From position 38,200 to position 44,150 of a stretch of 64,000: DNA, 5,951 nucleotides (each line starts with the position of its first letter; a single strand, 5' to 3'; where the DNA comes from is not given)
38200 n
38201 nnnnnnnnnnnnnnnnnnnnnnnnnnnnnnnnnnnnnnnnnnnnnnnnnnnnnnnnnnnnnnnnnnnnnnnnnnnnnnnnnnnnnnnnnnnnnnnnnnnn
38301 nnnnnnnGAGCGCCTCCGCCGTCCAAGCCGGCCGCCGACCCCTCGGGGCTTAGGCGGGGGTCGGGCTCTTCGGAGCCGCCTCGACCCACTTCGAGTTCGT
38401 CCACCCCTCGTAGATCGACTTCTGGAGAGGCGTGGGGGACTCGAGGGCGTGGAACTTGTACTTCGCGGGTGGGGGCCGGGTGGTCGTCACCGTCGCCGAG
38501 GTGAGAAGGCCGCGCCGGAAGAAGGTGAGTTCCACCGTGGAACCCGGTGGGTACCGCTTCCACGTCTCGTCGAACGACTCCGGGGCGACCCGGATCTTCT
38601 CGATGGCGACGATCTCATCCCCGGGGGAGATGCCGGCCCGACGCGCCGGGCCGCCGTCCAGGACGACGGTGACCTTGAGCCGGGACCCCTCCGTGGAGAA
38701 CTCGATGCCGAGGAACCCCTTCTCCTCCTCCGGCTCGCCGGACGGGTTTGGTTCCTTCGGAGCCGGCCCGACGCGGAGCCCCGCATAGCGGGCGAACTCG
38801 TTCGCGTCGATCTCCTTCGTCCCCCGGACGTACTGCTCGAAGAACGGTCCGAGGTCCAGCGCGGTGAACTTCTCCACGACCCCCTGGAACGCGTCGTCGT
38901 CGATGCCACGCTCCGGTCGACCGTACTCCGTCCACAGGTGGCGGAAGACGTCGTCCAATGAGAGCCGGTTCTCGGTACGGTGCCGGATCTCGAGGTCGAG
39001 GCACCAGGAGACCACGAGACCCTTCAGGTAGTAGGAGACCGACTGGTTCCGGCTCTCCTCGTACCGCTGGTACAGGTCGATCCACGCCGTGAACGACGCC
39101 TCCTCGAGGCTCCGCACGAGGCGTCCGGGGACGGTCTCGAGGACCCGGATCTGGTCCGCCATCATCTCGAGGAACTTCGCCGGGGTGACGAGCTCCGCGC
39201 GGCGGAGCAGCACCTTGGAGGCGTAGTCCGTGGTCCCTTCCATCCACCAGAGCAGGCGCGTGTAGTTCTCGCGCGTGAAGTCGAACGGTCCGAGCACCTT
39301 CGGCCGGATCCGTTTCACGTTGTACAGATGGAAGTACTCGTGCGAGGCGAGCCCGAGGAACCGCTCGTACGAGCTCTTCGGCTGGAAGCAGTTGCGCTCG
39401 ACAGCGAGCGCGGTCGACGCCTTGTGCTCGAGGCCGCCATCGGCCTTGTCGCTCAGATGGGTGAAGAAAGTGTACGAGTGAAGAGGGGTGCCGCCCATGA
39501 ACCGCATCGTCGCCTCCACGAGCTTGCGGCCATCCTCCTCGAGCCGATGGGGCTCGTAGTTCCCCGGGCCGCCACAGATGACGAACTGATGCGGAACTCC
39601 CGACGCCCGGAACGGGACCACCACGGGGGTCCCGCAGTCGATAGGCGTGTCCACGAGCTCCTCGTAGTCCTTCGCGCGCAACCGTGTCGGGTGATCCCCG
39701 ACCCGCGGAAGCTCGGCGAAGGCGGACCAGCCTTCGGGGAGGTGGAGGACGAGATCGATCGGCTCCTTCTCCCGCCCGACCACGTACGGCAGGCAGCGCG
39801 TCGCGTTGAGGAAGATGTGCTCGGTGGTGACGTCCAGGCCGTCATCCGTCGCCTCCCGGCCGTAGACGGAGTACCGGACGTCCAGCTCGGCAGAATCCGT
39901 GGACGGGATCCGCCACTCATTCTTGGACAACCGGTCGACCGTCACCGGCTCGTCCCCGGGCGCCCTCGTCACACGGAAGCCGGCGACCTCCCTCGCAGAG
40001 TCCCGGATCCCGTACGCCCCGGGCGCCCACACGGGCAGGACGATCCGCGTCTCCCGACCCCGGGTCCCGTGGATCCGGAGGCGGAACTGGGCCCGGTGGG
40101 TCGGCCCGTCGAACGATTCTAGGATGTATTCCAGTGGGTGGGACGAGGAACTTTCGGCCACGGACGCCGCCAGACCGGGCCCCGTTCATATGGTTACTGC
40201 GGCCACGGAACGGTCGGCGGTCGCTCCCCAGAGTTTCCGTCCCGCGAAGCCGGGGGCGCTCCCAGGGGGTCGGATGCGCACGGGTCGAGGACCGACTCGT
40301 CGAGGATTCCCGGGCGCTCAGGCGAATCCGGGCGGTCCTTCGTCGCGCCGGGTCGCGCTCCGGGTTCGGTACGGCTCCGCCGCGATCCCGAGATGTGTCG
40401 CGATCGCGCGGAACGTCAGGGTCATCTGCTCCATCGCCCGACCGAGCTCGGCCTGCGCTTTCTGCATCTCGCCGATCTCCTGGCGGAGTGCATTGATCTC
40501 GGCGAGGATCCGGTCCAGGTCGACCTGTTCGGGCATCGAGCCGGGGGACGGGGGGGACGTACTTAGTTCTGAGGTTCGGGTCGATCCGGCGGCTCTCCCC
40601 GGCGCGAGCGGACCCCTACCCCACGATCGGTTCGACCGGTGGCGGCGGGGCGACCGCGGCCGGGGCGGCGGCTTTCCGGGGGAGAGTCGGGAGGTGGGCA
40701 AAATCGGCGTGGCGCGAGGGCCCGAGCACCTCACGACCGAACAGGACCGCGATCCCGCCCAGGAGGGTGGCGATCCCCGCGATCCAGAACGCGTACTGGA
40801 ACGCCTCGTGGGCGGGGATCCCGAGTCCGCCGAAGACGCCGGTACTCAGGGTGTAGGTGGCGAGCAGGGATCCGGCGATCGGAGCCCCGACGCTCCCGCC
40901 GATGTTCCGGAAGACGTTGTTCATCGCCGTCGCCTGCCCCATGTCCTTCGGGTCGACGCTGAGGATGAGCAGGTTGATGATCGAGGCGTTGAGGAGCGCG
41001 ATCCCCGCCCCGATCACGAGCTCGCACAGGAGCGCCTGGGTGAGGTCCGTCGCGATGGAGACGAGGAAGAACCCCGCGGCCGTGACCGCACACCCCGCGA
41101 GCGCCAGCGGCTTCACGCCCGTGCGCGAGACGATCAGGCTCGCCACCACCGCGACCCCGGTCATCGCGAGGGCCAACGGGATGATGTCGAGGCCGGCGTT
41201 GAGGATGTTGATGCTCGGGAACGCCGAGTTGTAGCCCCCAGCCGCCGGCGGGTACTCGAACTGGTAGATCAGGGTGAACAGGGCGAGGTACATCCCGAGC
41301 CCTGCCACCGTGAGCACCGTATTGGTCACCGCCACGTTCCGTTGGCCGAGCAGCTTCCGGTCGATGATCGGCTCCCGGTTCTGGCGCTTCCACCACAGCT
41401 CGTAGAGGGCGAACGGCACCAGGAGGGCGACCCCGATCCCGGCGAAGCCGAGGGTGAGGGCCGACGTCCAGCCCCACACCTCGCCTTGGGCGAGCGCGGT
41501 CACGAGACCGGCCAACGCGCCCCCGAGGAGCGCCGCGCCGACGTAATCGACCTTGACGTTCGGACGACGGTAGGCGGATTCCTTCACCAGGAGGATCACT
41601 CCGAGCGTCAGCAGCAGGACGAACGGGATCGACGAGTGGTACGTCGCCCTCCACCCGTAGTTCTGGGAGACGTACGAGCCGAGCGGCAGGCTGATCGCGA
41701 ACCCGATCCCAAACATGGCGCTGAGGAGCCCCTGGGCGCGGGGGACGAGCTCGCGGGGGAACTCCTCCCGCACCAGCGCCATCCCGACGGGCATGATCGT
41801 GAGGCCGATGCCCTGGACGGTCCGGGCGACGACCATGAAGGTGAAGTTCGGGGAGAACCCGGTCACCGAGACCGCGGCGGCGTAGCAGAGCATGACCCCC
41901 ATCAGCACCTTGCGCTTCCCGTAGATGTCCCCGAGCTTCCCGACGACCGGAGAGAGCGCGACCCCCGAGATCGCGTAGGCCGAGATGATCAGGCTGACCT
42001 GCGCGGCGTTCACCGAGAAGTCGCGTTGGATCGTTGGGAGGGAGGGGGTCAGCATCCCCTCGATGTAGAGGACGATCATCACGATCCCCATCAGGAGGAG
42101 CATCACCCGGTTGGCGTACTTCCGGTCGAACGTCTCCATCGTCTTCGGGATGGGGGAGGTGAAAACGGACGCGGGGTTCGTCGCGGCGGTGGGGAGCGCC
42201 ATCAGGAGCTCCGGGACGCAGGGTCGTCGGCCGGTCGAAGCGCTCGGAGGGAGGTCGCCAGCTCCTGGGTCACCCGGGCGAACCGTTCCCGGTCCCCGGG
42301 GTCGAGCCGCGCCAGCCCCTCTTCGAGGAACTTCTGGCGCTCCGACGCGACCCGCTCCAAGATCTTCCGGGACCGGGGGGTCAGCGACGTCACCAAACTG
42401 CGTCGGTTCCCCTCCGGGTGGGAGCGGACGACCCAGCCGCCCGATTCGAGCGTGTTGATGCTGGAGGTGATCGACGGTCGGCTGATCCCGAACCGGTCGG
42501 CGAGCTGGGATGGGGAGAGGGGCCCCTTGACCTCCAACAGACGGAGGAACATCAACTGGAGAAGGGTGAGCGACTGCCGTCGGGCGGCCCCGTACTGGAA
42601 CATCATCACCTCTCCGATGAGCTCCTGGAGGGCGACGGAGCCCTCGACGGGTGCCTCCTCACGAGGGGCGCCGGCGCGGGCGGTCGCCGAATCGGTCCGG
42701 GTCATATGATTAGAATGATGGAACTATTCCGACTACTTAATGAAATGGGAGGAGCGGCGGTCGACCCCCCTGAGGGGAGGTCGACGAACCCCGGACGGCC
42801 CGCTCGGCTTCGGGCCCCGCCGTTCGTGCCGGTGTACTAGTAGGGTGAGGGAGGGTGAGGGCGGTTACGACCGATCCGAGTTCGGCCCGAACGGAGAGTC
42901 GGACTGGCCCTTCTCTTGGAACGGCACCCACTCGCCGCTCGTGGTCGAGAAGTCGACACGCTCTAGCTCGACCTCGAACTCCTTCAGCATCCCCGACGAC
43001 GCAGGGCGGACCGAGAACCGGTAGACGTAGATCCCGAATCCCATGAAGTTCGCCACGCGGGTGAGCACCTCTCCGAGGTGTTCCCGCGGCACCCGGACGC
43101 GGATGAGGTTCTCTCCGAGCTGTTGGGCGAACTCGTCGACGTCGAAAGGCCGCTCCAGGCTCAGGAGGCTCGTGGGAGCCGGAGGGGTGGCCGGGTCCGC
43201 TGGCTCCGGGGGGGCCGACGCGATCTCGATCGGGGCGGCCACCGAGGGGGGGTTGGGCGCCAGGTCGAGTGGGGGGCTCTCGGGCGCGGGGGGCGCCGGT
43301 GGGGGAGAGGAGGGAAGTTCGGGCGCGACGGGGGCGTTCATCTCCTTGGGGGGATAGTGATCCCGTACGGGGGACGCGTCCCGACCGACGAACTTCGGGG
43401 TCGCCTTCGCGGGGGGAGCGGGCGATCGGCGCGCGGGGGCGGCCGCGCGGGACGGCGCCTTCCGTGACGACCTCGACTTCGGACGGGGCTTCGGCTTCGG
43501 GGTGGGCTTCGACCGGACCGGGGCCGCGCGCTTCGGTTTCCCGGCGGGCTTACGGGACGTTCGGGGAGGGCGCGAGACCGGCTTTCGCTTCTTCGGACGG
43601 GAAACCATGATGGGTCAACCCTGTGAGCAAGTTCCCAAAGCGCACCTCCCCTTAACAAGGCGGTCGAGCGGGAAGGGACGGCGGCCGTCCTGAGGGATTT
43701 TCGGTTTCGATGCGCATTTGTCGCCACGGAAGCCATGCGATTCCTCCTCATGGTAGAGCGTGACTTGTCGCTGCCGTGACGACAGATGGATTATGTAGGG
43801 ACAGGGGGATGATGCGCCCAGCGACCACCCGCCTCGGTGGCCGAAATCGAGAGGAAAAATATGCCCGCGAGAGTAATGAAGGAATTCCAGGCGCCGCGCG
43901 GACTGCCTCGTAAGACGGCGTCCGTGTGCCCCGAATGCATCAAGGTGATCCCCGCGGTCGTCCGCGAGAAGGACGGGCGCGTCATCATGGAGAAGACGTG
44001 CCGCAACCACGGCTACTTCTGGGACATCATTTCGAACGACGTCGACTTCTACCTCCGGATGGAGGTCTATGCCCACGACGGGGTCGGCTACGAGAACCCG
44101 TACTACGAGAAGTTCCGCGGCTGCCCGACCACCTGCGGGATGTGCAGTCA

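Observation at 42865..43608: Histone-H1-like basic protein: K/R/P-rich disordered N-terminus plus compact C-terminal domain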

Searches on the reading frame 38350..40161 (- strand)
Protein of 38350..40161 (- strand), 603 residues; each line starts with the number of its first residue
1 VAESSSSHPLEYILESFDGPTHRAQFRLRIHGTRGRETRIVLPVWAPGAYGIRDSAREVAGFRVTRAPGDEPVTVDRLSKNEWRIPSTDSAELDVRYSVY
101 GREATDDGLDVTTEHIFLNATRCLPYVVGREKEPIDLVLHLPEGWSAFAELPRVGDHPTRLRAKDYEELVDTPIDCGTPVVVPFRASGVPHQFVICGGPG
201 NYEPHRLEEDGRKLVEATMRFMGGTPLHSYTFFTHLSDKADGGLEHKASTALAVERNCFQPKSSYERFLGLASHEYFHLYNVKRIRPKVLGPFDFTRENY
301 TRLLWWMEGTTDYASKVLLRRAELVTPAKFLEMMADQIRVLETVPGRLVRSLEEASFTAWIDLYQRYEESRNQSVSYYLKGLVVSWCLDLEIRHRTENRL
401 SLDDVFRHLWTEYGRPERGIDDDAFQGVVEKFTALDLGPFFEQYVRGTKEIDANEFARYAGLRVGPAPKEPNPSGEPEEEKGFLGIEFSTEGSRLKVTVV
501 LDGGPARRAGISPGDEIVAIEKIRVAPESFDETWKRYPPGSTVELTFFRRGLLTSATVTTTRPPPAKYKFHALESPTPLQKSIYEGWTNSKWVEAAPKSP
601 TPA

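Call 3: search_protein_families(library=pfam, proteins=[window:38350-40161:-], max_evalue=0.1)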
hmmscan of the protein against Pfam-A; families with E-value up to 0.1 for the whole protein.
window:38350-40161:- (603 aa): 6 families
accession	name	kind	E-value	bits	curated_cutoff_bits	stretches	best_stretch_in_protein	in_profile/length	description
PF05299.18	Peptidase_M61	-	4e-41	140.6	22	1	268-384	2-118/118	M61 glycyl aminopeptidase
PF17899.6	Peptidase_M61_N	-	2e-35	122.7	23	1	18-177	8-167/168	Peptidase M61 N-terminal domain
PF13180.12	PDZ_2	-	9.1e-09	35.9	27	1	482-559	1-79/80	PDZ domain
PF17820.7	PDZ_6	-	2.4e-06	27.6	27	1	497-531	2-34/54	PDZ domain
PF00595.29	PDZ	-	0.00026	21.7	23.2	1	480-520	8-52/81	PDZ domain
PF01752.23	Peptidase_M9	-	0.024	14.4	26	1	272-317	163-202/289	Collagenase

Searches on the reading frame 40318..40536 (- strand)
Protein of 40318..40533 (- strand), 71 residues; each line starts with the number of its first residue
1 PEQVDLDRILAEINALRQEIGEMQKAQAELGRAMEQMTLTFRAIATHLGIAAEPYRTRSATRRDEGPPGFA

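Call 45: search_protein_families(library=pfam, proteins=[window:40318-40533:-], max_evalue=5)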
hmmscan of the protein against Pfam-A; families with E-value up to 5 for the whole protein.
window:40318-40533:- (71 aa): 6 families
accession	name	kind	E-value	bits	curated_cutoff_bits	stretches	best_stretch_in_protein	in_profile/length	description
PF05465.18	Halo_GVPC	-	0.0077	16.9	22.4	1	9-26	4-21/32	Halobacterial gas vesicle protein C (GVPC) repeat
PF00804.31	Syntaxin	-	0.049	13.9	26.7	1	5-43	3-41/157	Syntaxin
PF25764.1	KIF21A_4th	-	0.057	13.5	33.1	1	12-44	136-168/183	KIF21A-like domain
PF13851.11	GAS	-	0.075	12.9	32.3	1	10-47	25-62/200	Growth-arrest specific micro-tubule binding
PF02403.27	Seryl_tRNA_N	-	0.11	13.2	28.2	1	3-37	42-76/108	Seryl-tRNA synthetase N-terminal domain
PF25194.1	DPC3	-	0.21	11.7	27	1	5-39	129-163/196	Diatom pyrenoid component 3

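Call 60: find_homologous_proteins(query=A4, max_evalue=0.01)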
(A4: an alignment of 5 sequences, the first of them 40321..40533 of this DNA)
Query A4 (5 sequences) (71 aa, profile of the alignment): 436 proteins with E <= 0.01 among 1108 candidates; the best 120 are listed.
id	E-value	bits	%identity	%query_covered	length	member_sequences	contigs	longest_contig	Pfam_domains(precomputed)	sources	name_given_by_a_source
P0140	1.4e-31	126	42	97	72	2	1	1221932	-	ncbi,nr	ncbi:MAG: hypothetical protein L3K23_00135 [Thermoplasmata archaeon]|nr:hypothetical protein [Thermo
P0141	5.2e-31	124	48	92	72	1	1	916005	-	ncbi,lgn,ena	-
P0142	1.3e-30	123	100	100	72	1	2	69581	-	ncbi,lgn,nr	ncbi:MAG: hypothetical protein L3K03_01010 [Thermoplasmata archaeon]|nr:hypothetical protein [Thermo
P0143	2.2e-30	122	42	92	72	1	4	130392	-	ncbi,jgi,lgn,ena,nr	ncbi:MAG TPA: hypothetical protein VMG81_08110 [Thermoplasmata archaeon]|nr:hypothetical protein [Th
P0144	4.7e-29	118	92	100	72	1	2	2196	-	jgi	jgi:prefoldin subunit 5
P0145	1.4e-28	116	42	92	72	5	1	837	-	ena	-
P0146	2.0e-28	116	46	92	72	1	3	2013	-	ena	-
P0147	4.2e-28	115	45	92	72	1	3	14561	-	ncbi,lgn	-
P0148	5.3e-28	114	46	92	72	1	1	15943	-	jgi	jgi:hypothetical protein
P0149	6.3e-28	114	45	92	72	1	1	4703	-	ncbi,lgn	-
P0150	8.5e-28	114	86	99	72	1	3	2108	-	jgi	jgi:prefoldin subunit 5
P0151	1.4e-27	113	37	89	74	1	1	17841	-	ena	-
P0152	1.8e-27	113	43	92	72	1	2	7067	-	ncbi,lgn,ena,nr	ncbi:MAG TPA: hypothetical protein VGS23_04690 [Thermoplasmata archaeon]|nr:hypothetical protein [Th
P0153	2.9e-27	112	53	90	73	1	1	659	-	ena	-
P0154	3.3e-27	112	49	92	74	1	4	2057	-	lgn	-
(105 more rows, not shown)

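Call 72: search_protein_families(library=phrogs, proteins=[window:40321-40536:-], max_evalue=0.1)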
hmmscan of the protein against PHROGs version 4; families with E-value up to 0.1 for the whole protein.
window:40321-40536:- (72 aa): 2 families
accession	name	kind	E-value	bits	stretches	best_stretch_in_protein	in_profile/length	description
phrog_1538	-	tail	0.052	13.2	1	12-43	169-200/811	tail length tape measure protein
phrog_6326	-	unknown function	0.084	13.3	1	8-59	209-261/272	-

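Call 73: search_protein_families(library=padloc, proteins=[window:40321-40536:-], max_evalue=0.1)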
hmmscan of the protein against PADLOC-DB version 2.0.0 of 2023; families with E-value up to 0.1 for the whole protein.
window:40321-40536:- (72 aa): 2 families
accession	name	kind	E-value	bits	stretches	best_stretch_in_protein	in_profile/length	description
PDLC01082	C3a168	-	0.023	12.2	1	4-50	128-174/318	Unknown function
PDLC02736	PbeC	-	0.029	10.9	1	7-58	468-519/685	PbeC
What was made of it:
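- On Known phage or defence families: No hits at E<=0.1 (calls 72, 73).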

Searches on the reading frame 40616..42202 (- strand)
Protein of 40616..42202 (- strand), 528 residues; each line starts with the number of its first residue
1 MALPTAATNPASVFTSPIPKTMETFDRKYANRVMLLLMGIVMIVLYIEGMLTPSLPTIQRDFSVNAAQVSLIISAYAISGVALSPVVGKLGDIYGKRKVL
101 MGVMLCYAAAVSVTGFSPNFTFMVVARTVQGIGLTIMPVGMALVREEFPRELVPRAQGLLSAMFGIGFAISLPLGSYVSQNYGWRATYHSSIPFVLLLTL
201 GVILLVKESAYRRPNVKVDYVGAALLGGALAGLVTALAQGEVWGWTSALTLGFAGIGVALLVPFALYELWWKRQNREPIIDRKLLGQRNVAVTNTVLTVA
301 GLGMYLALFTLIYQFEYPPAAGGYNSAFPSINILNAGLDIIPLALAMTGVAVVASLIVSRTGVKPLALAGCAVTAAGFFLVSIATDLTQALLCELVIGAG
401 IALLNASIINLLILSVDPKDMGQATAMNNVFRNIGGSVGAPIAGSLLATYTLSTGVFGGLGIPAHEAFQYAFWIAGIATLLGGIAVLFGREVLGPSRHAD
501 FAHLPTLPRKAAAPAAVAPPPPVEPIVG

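Call 3: search_protein_families(library=pfam, proteins=[window:40616-42202:-], max_evalue=0.1)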
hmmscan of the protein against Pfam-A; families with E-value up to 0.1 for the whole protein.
window:40616-42202:- (528 aa): 4 families
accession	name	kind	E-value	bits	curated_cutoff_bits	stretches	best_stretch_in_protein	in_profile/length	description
PF07690.21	MFS_1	-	1e-53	182.9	33.4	2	38-440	2-347/347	Major Facilitator Superfamily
PF00083.30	Sugar_tr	-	6.1e-09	35.7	22.3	1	66-209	45-194/452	Sugar (and other) transporter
PF03137.26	OATP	-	3.9e-05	22.6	25.8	2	35-122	4-90/545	Organic Anion Transporter Polypeptide (OATP) family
PF13347.12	MFS_2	-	0.0044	16.1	27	1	21-144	213-339/427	MFS/sugar transport protein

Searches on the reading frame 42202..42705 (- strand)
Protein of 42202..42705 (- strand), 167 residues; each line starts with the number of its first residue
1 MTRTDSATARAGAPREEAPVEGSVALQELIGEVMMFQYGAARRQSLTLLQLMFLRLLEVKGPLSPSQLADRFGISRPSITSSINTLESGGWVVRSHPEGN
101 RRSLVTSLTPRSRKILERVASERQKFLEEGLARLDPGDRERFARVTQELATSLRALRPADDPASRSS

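Call 3: search_protein_families(library=pfam, proteins=[window:42202-42705:-], max_evalue=0.1)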
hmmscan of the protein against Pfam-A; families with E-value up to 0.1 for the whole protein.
window:42202-42705:- (167 aa): 22 families
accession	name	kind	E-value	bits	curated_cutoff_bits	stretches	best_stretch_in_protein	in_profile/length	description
PF01047.28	MarR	-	2.7e-13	50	24.6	1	46-103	1-58/59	MarR family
PF12802.13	MarR_2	-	1.1e-12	48.3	27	1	46-103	3-61/61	MarR family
PF13412.12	HTH_24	-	2.2e-06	27.6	21.9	1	54-92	9-47/48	Winged helix-turn-helix DNA-binding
PF00392.27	GntR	-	8.9e-06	25.7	27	1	60-99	21-61/64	Bacterial regulatory proteins, gntR family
PF08279.18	HTH_11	-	9.8e-06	25.8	25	1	54-97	7-50/55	HTH domain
PF09339.16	HTH_IclR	-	1.7e-05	24.9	22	1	54-94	9-50/52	IclR helix-turn-helix domain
PF12840.13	HTH_20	-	4.5e-05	23.8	27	1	51-90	7-46/51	Helix-turn-helix domain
PF01325.25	Fe_dep_repress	-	0.00029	21.4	26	1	55-96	15-56/60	Iron dependent repressor, N-terminal DNA binding domain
PF25213.1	HVO_A0261_N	-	0.00041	20.6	35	1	56-96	19-58/86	HVO_A0261 N-terminal domain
PF01978.25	TrmB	-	0.00069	19.9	25.6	1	53-96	14-56/68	Sugar-specific transcriptional regulator TrmB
PF13545.12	HTH_Crp_2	-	0.00072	19.9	27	1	58-94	18-55/70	Crp-like helix-turn-helix domain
PF25212.1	HVO_A0114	-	0.0012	19.1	27.6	1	32-96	6-70/84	HVO_A0114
PF14394.12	DUF4423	-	0.0016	18.7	30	1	63-141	37-116/165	Domain of unknown function (DUF4423)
PF13404.12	HTH_AsnC-type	-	0.0056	16.9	27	1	54-87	9-42/42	AsnC-type helix-turn-helix domain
PF08222.17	HTH_CodY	-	0.0069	16.4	27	1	61-92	3-34/61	CodY helix-turn-helix domain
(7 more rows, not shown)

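Call 4: search_protein_families(library=ncbifam, proteins=[window:42202-42705:-], max_evalue=0.1)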
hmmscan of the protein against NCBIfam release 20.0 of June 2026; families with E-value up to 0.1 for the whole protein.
window:42202-42705:- (167 aa): 24 families
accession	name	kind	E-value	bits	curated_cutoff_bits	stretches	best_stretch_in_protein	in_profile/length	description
TIGR02337.1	HpaR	equivalog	1.6e-12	47.4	121.2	1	34-129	13-109/130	homoprotocatechuate degradation operon regulator HpaR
NF052438.1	TransRegRv0880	equivalog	6.1e-12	45.6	220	1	45-147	31-133/143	Rv0880 family HTH-type transcriptional regulator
NF008122.0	PRK10870.1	equivalog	1e-07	31.8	157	1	58-156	65-165/176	transcriptional repressor MprA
NF045593.1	bilirub_TF_BilQ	equivalog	2.2e-07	30.7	125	1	43-150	25-132/135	bilirubin utilization transcriptional regulator BilQ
NF041230.1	BagL_FevM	exception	2e-05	24.7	230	1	44-125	36-117/145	MarR family transcriptional regulator BagL/FevM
NF050133.1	TransRegFabT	equivalog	4.6e-05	23.7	200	1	62-153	43-134/138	fatty acid biosynthesis transcriptional regulator FabT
NF002926.0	PRK03573.1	equivalog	9.5e-05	22.3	120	1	63-151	47-135/144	transcriptional regulator SlyA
NF053606.1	Sta1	subfamily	0.00017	21.6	80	1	32-100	10-72/100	Sta1 family transcriptional regulator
NF040939.2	trans_reg_lrs14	equivalog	0.00019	21.4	90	1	52-101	26-75/103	Lrs14 family HTH-type transcriptional regulator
NF053777.1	Saro0803TransReg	equivalog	0.001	18.7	200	1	46-120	35-109/140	Saro_0803 family transcriptional regulator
NF033788.1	HTH_metalloreg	subfamily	0.0011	18.7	55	1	51-102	14-64/77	metalloregulator ArsR/SmtB family transcription factor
NF003011.0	PRK03837.1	subfamily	0.0016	18.1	260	1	67-134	42-107/241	transcriptional regulator NanR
NF003170.0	PRK04158.1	equivalog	0.0066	15.8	255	1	56-95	195-233/259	GTP-sensing pleiotropic transcriptional regulator CodY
NF007001.0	PRK09464.1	equivalog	0.013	15.1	330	1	66-96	38-68/254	pyruvate dehydrogenase complex transcriptional repressor PdhR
TIGR01889.1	Staph_reg_Sar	paralog_domain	0.021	15.1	62.6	1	45-127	22-108/109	staphylococcal accessory regulator family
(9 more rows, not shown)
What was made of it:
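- Tes is a lipid-modifying enzyme acting on membrane lipids (NCBIfam name, call 4).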

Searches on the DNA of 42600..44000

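Call 48: search_rna_families(source=window, start=42600, end=44000, threshold=evalue, max_evalue=10)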
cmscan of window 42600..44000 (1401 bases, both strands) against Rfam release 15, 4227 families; matches with E-value up to 10: 2.
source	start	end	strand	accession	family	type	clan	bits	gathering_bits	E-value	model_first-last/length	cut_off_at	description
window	43915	43969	-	RF01068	Guanidine-II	Cis-reg; riboswitch;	-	17.4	32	1.1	1-48/48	no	Guanidine-II riboswitch aptamer (mini-ykkC)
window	42635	42680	+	RF01763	Guanidine-III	Cis-reg; riboswitch;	-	13.2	36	8.7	1-67/67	no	Guanidine-III riboswitch aptamer (yKKC-III)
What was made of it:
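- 43713..43819 (.): Conserved ~107-bp intergenic DNA module between tes and this gene. It holds a TATA-like box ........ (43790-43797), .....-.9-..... (43766-43784), an inverted repeat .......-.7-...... (43733-43753) and a second GCGACAA (43716-43725). No Rfam match (call 48).
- Tried and rejected: There is no Rfam hit (call 48).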
